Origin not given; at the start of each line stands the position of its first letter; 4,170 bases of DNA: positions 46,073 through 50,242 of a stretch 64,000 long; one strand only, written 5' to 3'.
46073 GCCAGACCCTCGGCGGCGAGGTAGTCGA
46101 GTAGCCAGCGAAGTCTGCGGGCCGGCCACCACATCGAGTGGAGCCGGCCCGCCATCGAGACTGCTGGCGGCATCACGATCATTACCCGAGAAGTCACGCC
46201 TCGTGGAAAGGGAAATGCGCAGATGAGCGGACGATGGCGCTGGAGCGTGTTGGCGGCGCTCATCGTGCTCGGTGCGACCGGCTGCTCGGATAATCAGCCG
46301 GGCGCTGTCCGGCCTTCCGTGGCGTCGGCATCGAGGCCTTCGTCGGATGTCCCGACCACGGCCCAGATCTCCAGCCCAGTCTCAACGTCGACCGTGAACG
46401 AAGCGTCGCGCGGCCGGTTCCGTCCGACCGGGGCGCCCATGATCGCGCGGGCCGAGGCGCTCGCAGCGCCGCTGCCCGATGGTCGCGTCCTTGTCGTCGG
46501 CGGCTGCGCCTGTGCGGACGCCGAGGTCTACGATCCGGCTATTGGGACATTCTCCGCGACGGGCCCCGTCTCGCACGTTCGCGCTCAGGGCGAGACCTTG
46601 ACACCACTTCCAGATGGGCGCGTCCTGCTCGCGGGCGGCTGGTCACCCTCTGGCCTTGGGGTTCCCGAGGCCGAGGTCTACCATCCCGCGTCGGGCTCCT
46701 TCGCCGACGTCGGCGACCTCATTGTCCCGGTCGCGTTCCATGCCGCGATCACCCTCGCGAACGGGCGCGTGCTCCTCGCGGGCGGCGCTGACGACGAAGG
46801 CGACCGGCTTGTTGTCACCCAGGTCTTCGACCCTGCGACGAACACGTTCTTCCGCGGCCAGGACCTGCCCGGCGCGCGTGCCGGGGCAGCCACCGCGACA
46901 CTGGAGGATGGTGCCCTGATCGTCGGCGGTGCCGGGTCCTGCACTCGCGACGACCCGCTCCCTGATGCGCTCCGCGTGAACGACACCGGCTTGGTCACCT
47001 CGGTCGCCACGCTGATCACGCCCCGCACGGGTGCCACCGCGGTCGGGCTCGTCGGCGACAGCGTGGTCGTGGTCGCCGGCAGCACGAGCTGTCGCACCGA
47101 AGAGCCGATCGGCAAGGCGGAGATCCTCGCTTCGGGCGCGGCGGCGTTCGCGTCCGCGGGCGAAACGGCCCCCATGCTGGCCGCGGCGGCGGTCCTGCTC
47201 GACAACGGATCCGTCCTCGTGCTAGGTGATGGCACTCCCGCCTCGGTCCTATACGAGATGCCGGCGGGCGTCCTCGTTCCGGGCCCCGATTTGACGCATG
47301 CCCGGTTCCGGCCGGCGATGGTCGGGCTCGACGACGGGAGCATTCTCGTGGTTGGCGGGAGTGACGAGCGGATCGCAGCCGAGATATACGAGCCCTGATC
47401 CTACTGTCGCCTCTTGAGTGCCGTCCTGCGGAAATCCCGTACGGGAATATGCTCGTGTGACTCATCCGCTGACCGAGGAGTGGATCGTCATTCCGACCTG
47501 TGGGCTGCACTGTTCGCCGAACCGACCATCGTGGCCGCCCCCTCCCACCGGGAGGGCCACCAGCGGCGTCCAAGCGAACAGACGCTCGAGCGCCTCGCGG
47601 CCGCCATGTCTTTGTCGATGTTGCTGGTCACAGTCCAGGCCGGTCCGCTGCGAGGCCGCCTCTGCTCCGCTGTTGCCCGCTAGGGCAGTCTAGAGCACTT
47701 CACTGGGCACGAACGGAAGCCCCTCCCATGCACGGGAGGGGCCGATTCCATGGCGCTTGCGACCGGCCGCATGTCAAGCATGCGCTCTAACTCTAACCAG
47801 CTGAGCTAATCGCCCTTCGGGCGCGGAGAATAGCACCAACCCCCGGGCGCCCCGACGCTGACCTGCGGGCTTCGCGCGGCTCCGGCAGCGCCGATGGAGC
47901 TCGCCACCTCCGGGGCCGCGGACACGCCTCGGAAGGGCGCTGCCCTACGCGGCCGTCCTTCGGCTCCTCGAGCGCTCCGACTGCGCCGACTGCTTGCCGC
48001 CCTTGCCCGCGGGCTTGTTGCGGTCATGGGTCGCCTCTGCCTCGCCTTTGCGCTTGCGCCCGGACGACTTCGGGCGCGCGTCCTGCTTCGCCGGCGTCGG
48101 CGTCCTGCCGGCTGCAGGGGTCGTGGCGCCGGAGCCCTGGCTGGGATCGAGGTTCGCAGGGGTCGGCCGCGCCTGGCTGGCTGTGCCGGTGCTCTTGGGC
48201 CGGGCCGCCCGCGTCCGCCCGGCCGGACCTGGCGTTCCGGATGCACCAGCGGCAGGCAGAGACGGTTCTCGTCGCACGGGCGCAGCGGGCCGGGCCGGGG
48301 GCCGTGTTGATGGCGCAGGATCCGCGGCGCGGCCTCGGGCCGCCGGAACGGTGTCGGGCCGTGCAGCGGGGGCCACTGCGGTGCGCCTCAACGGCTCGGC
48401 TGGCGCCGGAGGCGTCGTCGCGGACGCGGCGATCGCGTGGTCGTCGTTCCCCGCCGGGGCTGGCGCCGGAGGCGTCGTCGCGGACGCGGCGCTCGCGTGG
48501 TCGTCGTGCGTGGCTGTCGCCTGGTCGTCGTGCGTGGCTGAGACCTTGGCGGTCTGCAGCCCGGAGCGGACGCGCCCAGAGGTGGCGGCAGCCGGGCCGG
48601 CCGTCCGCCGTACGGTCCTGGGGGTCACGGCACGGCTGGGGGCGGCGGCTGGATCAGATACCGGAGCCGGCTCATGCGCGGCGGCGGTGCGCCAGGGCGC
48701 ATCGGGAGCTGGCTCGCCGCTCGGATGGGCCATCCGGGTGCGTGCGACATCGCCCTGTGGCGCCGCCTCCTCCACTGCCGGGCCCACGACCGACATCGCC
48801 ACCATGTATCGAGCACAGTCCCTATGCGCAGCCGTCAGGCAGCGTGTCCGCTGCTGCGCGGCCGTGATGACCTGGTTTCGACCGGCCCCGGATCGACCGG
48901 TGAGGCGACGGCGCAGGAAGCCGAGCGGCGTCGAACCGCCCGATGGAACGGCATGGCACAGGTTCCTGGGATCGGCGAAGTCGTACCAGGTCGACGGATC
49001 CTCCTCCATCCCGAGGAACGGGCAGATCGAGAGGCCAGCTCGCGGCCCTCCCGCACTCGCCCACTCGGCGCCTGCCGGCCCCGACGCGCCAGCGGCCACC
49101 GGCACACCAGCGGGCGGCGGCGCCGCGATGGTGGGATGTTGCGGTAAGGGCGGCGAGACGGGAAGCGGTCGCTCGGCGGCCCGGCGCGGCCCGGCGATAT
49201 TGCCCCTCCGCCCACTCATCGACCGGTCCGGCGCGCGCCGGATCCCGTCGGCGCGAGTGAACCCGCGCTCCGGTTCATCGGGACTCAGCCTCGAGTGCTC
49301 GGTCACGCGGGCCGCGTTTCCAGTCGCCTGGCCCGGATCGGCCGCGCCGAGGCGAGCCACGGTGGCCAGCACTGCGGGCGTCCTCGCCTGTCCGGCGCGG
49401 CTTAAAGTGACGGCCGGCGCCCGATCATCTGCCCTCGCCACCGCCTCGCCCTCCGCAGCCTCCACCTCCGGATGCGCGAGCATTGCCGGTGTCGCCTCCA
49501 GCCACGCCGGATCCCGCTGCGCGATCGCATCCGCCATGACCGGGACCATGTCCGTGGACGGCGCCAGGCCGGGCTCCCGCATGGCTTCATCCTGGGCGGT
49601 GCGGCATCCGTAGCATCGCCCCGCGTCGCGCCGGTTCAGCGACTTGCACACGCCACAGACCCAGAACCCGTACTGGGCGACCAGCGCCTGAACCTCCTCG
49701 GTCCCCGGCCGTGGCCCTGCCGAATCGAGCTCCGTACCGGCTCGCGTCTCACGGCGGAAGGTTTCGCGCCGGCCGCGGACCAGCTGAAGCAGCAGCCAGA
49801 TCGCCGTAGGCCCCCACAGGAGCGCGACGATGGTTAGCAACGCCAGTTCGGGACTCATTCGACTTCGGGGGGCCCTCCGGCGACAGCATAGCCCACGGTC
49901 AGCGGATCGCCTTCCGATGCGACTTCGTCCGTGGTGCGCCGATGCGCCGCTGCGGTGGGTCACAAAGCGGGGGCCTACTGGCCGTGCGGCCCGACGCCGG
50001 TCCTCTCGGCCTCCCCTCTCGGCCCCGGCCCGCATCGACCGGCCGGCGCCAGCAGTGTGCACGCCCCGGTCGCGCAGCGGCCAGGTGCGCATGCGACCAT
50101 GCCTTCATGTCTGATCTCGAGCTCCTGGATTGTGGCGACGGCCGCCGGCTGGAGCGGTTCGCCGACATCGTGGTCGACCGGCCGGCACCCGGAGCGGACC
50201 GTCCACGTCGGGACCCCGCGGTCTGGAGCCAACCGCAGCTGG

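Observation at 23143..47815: About 24.6-kb island at tRNA-Val bounded by a direct repeat of the tRNA 5' half rather than the usual 3' end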

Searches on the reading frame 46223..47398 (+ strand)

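Call 16: search_protein_families(library=pfam, proteins=[window:46223-47398:+], max_evalue=0.01)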
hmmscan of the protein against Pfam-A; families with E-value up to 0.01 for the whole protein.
window:46223-47398:+ (391 aa): 8 families
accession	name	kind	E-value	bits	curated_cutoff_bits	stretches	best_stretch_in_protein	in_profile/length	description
PF13964.12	Kelch_6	-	2e-16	59.8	25.3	1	173-219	5-50/50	Kelch motif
PF13415.12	Kelch_3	-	1.6e-14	54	22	1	180-225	1-46/48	Galactose oxidase, central domain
PF01344.31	Kelch_1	-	2.1e-10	40.3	20.1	0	174-215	5-45/46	Kelch motif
PF07646.21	Kelch_2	-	3.2e-10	39.9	21.3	0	173-216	4-48/48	Kelch motif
PF13418.12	Kelch_4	-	8.6e-10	38.8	21.6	1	172-216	4-48/49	Galactose oxidase, central domain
PF24681.1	Kelch_KLHDC2_KLHL20_DRC7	-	7.6e-05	22.5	50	1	164-288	45-174/221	KLHDC2/KLHL20/DRC7 Kelch-repeats domain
PF24996.1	NANM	-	0.0024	17.2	45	0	150-195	290-334/350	N-acetylneuraminate epimerase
PF25210.1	Kelch_FKB95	-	0.0046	17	70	0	75-111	78-121/268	FKB95, Kelch-repeats domain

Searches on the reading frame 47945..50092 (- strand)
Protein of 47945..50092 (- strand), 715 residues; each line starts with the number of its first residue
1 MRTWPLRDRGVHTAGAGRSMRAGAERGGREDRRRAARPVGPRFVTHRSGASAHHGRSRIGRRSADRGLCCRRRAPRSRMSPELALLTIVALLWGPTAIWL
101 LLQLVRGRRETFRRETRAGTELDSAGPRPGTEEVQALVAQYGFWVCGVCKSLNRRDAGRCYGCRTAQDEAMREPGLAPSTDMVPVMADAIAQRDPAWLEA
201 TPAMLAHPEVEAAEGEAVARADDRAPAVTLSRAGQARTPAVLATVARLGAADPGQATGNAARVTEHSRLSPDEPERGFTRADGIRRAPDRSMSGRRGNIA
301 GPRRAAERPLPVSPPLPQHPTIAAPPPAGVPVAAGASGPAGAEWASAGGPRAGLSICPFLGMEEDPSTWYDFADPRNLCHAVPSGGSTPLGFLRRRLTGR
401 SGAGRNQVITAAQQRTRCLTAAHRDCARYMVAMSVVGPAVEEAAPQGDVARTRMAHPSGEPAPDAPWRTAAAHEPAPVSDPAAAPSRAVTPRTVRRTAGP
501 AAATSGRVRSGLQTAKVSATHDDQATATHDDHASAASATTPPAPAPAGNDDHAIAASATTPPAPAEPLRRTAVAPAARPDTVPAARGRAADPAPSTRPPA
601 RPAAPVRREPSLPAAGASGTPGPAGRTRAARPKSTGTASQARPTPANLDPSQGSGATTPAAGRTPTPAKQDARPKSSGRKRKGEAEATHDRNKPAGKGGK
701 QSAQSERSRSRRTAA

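Call 15: search_protein_families(library=pfam, proteins=[window:47945-50092:-], max_evalue=0.01)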
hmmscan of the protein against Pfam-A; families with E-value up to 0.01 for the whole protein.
window:47945-50092:- (715 aa): 0 families

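Call 62: search_protein_families(library=ncbifam, proteins=[window:47945-50092:-], max_evalue=0.001)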
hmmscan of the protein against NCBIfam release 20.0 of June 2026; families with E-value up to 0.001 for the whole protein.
window:47945-50092:- (715 aa): 0 families
